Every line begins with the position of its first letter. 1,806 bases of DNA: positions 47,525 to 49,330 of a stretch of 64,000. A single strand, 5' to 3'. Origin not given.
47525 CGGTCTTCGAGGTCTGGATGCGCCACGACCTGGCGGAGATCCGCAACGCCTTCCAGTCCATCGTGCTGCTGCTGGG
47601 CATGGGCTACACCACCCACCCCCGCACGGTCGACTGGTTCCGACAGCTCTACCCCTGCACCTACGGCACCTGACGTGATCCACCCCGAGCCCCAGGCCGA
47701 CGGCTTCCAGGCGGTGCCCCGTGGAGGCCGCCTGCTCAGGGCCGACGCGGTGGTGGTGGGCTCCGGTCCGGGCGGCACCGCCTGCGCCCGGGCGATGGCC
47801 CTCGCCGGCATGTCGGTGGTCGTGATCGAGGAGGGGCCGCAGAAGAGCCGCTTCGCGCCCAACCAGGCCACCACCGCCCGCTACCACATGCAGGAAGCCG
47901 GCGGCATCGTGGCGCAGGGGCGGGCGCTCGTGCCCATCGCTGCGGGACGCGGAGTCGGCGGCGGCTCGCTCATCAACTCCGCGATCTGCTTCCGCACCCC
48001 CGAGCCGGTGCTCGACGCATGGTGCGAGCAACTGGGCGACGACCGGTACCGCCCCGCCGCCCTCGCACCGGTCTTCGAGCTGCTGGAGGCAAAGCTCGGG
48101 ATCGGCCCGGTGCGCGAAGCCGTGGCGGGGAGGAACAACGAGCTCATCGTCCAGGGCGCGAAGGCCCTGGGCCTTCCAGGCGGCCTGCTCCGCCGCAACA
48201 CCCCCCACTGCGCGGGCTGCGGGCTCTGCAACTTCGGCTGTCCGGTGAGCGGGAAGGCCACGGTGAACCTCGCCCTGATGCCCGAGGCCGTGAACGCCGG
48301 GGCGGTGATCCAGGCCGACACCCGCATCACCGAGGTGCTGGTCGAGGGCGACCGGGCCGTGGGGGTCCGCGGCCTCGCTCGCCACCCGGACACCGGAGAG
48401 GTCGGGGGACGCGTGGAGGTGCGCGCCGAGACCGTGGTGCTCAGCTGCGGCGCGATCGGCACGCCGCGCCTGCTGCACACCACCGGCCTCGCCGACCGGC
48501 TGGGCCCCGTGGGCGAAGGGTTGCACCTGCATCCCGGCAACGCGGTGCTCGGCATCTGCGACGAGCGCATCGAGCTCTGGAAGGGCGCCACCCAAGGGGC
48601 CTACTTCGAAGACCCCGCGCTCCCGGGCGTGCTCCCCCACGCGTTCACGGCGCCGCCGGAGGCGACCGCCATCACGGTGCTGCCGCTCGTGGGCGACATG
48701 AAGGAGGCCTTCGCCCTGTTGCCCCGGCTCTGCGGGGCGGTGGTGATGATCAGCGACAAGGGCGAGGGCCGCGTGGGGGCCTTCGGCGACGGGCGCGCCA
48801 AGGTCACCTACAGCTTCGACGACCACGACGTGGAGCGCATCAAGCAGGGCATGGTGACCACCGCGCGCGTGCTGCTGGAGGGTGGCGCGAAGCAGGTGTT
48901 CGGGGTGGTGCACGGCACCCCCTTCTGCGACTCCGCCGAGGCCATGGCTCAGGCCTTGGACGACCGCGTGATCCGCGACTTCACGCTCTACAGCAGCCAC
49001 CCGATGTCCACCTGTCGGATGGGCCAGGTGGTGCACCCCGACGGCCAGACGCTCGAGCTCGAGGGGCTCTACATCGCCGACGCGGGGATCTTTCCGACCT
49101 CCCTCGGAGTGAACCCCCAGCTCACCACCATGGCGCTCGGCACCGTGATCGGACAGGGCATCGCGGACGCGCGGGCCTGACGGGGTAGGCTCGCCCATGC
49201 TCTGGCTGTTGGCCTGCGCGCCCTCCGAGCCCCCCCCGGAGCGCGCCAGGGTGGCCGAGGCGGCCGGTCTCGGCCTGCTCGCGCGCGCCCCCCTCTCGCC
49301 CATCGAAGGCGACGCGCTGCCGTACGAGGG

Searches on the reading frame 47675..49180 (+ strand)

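Call 12: search_protein_families(library=ncbifam, proteins=[window:47675-49180:+], max_evalue=0.00001)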
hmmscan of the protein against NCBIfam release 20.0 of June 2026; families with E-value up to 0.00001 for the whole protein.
window:47675-49180:+ (501 aa): 8 families
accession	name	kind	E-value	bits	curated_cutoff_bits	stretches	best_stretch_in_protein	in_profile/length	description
TIGR04542.1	GMC_mycofac_2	equivalog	1.2e-17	64.1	400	1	396-494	330-423/425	mycofactocin system GMC family oxidoreductase MftG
NF002550.0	PRK02106.1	subfamily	1.7e-16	59.9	605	0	421-496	452-533/563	choline dehydrogenase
NF058674.1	CholsOxChoxAB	equivalog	1.3e-13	50.3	850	0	178-268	190-283/535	cholesterol oxidase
NF038210.1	GMC_mycofac_3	equivalog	3.9e-13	49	300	1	208-488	157-404/418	mycofactocin system GMC family oxidoreductase MftG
TIGR01810.1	betA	equivalog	3.7e-12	45.7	732.1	0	431-489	455-519/532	choline dehydrogenase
TIGR03970.1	mycofact_MftG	equivalog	3.9e-10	39.3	387.45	0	23-273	1-266/487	mycofactocin dehydrogenase MftG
TIGR02462.1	pyranose_ox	equivalog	3.9e-07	29.4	544.9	0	450-488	497-535/548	pyranose oxidase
NF006130.0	PRK08274.1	equivalog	2.1e-06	26.8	369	0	189-263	130-194/467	FAD-dependent tricarballylate dehydrogenase TcuA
